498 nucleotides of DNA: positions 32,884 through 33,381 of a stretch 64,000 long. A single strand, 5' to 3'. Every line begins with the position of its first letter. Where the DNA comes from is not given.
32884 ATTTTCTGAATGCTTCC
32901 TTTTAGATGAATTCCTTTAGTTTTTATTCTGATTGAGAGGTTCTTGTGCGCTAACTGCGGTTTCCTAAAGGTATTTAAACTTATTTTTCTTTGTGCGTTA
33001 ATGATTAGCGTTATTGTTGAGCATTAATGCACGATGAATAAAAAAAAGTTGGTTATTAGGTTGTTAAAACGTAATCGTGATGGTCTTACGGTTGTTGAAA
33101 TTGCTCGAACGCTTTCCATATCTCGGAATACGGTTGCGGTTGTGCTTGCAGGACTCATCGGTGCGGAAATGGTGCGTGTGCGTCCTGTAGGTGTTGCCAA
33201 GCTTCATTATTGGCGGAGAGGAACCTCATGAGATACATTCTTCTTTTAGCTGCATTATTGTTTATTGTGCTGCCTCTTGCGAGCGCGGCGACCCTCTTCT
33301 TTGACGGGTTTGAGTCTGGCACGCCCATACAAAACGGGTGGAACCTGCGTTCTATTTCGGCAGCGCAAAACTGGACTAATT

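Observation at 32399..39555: A 158-bp RNase Z fragment fused to the rnz promoter is duplicated 7 kb away, bracketing the second giant-gene cassette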

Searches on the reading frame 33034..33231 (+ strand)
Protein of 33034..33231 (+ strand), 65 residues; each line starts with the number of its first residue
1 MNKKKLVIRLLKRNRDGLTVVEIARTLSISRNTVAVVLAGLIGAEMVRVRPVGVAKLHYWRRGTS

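Call 6: search_protein_families(library=pfam, proteins=[window:33034-33231:+], max_evalue=0.01)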
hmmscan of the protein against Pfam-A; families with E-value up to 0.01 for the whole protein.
window:33034-33231:+ (65 aa): 13 families
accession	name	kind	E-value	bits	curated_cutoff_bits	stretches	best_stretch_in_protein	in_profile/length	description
PF12802.13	MarR_2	-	4.4e-06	27.2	27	1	6-52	9-55/61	MarR family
PF09339.16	HTH_IclR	-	3.5e-05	23.9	22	1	7-49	8-50/52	IclR helix-turn-helix domain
PF13384.12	HTH_23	-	5.5e-05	23.3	24.6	1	6-35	9-35/50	Homeodomain-like domain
PF01978.25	TrmB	-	0.00018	21.7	25.6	1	10-53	17-58/68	Sugar-specific transcriptional regulator TrmB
PF08279.18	HTH_11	-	0.00023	21.4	25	1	5-34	3-32/55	HTH domain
PF12840.13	HTH_20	-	0.00044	20.6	27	1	8-50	10-51/51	Helix-turn-helix domain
PF21212.3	Dimerisation2-like_dom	-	0.00088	20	27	1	5-47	23-65/72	Dimerisation2-like domain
PF01047.28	MarR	-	0.001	19.3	24.6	1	13-50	13-50/59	MarR family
PF04545.22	Sigma70_r4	-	0.0019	18.1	24.1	1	5-34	10-37/50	Sigma-70, region 4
PF00196.25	GerE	-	0.0027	17.7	23.5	1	13-36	13-36/57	Bacterial regulatory proteins, luxR family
PF05331.17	DUF742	-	0.0029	17.9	27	1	7-53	48-91/114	Protein of unknown function (DUF742)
PF13412.12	HTH_24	-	0.0039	17.2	21.9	1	5-35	6-35/48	Winged helix-turn-helix DNA-binding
PF08281.18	Sigma70_r4_2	-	0.0097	16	25.7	0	12-35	21-44/54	Sigma-70, region 4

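Call 28: find_encoding_contigs(protein=window:33034-33231:+, flank=10000, max_places=10)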
Protein window:33034-33231:+ (65 aa): 5 contigs read that carry it; 3 places shown.
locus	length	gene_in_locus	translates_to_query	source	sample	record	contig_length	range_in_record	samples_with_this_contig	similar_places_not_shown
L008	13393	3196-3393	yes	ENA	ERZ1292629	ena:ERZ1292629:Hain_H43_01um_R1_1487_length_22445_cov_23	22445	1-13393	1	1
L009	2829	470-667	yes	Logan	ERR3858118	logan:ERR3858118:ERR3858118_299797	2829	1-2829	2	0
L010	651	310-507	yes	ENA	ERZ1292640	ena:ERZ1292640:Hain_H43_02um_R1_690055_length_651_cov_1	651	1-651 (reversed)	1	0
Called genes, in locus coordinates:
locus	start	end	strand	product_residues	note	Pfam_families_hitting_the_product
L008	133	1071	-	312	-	PF08271:Zn_Ribbon_TF, PF00382:TFIIB, PF04545:Sigma70_r4 (faint), PF00382:TFIIB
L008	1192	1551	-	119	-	PF01201:Ribosomal_S8e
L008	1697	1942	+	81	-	PF01423:LSM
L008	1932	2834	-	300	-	PF23023:Anti-Pycsar_Apyc1, PF00753:Lactamase_B, PF13691:Lactamase_B_4, PF12706:Lactamase_B_2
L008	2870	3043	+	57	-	-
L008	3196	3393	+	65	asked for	PF12802:MarR_2 (weak), PF09339:HTH_IclR (faint)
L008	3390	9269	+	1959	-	PF19077:Big_13 (faint), PF05239:PRC (weak)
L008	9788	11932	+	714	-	PF19077:Big_13 (faint)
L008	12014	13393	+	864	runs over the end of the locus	PF00082:Peptidase_S8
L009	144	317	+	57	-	-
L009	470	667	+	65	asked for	PF12802:MarR_2 (weak), PF09339:HTH_IclR (faint)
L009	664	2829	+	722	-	?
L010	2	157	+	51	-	?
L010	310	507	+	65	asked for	PF12802:MarR_2 (weak), PF09339:HTH_IclR (faint)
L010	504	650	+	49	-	?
